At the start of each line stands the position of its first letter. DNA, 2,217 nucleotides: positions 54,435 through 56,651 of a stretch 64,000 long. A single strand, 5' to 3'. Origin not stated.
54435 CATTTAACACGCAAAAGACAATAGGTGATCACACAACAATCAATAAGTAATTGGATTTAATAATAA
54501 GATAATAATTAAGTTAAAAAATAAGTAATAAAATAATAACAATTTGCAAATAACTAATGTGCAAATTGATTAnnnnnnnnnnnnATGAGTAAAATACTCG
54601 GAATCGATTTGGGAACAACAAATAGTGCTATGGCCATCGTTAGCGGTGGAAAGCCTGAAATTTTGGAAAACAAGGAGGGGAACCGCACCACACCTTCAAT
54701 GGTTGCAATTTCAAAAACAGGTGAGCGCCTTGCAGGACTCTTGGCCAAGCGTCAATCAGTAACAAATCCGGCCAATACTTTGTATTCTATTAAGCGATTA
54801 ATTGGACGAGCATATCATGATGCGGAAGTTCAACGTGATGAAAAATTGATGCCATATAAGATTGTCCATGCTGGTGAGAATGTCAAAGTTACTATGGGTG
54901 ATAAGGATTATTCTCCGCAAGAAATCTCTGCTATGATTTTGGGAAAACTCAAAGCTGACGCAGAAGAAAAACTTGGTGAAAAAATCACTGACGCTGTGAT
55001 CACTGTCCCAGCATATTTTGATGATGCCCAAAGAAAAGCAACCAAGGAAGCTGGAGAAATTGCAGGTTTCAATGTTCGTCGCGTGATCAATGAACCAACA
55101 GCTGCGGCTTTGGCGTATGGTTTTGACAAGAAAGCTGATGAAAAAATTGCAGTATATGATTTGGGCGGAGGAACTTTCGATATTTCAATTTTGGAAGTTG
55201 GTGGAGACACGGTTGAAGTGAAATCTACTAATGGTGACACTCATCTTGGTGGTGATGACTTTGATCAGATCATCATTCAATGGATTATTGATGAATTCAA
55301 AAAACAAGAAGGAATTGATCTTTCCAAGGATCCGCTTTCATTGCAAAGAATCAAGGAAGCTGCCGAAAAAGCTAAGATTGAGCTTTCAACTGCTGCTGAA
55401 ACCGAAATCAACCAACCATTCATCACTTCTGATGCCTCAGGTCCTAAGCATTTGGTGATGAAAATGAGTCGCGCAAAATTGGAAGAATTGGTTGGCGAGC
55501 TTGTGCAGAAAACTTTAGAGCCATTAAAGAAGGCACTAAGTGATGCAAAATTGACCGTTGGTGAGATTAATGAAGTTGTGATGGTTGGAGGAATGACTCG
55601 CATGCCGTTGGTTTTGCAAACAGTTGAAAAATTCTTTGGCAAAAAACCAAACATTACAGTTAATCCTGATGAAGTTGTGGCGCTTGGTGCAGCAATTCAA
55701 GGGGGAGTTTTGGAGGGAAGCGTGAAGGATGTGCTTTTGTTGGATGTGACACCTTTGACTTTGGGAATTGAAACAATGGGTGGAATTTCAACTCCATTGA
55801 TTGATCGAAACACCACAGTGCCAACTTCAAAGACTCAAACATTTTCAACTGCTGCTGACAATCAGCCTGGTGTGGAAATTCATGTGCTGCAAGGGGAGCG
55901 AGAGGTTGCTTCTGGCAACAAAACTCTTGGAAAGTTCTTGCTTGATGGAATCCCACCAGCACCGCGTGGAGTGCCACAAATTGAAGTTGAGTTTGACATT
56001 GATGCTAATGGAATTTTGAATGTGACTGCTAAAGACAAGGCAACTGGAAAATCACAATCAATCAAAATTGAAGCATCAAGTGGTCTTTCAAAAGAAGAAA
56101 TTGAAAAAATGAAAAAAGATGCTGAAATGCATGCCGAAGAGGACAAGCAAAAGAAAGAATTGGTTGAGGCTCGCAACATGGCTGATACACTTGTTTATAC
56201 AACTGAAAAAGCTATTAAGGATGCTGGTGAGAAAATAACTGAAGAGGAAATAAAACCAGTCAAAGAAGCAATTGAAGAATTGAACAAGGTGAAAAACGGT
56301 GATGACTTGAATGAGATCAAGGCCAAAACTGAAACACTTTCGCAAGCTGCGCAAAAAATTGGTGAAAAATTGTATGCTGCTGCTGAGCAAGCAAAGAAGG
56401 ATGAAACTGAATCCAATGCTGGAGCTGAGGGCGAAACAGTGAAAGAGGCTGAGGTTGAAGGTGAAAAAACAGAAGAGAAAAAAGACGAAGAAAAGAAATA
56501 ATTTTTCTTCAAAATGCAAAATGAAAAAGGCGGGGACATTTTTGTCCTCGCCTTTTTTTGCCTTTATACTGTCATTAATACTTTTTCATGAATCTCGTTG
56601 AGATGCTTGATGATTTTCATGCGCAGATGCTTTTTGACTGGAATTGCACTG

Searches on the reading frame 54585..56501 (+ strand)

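Call 38: search_protein_families(library=pfam, proteins=[window:54585-56501:+], max_evalue=0.001)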
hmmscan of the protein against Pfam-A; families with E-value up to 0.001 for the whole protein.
window:54585-56501:+ (638 aa): 3 families
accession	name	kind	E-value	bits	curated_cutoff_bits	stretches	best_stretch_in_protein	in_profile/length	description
PF00012.26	HSP70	-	2.1e-253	842.4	20.6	1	4-597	1-598/599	Hsp70 protein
PF06723.19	MreB_Mbl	-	7.1e-16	58.4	27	1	127-371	86-317/327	MreB/Mbl protein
PF02782.22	FGGY_C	-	0.00042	20.6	27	0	324-375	146-196/198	FGGY family of carbohydrate kinases, C-terminal domain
